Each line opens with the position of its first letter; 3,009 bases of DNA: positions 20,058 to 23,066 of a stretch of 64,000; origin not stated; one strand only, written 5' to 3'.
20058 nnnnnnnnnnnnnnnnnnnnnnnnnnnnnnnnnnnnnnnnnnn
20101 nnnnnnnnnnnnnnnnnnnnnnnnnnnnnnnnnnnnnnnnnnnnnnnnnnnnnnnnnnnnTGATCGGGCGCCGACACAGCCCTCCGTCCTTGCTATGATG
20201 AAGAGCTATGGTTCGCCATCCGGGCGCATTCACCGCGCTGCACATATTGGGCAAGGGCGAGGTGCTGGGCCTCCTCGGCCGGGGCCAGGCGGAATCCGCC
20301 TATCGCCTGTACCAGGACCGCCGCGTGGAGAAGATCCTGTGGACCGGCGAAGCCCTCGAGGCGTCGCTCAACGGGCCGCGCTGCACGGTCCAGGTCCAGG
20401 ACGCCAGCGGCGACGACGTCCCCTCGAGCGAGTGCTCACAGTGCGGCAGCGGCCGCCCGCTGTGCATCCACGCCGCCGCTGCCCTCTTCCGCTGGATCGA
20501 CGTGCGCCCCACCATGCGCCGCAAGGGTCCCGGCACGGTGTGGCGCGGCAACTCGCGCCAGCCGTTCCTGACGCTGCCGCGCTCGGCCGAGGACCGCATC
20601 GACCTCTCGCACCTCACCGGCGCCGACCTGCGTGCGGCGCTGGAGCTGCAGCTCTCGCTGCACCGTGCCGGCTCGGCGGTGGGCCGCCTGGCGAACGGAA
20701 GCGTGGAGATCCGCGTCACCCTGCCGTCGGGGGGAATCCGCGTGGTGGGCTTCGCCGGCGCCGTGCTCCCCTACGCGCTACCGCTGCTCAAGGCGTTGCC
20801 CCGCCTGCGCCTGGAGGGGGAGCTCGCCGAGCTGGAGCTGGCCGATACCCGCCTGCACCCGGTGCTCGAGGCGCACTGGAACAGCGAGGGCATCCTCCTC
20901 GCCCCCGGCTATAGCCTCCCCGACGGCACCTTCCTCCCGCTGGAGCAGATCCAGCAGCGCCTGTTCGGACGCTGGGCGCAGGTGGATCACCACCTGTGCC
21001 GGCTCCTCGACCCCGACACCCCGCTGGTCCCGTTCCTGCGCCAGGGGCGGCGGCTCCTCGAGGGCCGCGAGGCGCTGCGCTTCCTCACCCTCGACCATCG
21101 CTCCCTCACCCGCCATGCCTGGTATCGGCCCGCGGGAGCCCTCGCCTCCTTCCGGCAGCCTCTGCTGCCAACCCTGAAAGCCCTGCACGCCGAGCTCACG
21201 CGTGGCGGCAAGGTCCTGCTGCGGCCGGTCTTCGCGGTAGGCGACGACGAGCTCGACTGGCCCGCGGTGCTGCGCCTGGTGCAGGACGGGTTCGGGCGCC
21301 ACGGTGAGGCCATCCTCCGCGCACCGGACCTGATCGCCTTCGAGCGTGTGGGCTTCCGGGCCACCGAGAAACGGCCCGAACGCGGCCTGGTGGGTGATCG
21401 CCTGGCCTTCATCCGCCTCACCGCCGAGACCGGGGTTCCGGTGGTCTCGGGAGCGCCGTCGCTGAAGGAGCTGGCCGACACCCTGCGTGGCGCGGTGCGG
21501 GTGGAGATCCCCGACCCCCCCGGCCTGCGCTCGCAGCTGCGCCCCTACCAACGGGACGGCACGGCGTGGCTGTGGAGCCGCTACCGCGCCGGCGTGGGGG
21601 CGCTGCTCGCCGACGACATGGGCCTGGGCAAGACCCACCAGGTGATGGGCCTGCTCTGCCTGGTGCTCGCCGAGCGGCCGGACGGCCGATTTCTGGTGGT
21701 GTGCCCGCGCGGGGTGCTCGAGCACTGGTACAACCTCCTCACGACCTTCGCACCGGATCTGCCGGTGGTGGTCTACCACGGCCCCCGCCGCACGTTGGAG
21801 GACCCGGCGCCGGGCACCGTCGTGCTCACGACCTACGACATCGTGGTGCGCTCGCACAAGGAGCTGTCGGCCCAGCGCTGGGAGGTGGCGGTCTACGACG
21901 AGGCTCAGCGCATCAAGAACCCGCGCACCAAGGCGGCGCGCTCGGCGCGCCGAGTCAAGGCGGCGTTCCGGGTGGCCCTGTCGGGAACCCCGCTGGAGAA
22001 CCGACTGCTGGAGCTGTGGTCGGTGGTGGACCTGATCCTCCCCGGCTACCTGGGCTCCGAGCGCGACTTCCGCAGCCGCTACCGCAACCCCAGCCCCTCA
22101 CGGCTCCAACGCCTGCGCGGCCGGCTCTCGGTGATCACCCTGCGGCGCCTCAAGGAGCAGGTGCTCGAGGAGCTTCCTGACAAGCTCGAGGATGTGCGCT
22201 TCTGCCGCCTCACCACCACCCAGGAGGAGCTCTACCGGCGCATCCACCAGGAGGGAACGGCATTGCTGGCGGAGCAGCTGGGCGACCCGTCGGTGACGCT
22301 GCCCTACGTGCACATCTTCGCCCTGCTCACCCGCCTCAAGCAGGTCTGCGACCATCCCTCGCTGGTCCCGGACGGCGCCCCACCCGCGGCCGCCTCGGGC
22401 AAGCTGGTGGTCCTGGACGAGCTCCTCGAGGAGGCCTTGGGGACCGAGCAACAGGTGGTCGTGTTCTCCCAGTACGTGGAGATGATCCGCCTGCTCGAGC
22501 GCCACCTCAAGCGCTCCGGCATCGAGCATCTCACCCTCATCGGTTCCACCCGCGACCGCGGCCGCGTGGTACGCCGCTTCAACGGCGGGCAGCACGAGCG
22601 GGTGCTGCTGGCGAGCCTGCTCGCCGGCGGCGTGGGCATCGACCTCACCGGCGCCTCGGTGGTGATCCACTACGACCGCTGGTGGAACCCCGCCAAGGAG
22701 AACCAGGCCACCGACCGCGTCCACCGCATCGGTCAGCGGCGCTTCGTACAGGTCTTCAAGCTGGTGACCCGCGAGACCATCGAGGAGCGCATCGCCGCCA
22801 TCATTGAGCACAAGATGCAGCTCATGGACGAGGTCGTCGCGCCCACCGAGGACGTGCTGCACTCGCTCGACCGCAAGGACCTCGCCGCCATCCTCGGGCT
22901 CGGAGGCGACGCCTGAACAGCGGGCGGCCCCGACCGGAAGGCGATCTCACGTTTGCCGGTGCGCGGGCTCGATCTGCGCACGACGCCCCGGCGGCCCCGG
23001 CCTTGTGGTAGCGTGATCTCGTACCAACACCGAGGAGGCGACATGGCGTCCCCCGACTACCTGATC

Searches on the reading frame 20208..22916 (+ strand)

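Call 22: search_protein_families(library=pfam, proteins=[window:20208-22916:+], max_evalue=0.00001)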
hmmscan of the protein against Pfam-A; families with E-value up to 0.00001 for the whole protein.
window:20208-22916:+ (902 aa): 3 families
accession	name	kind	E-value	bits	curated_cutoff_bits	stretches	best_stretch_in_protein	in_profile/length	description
PF00176.29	SNF2-rel_dom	-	5.1e-59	200.2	24.9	1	447-719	1-290/290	SNF2-related domain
PF00271.37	Helicase_C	-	1.4e-19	70.8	23.5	1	734-842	4-110/110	Helicase conserved C-terminal domain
PF04851.21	ResIII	-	2.7e-06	27.8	22.5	1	443-595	3-162/164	Type III restriction enzyme, res subunit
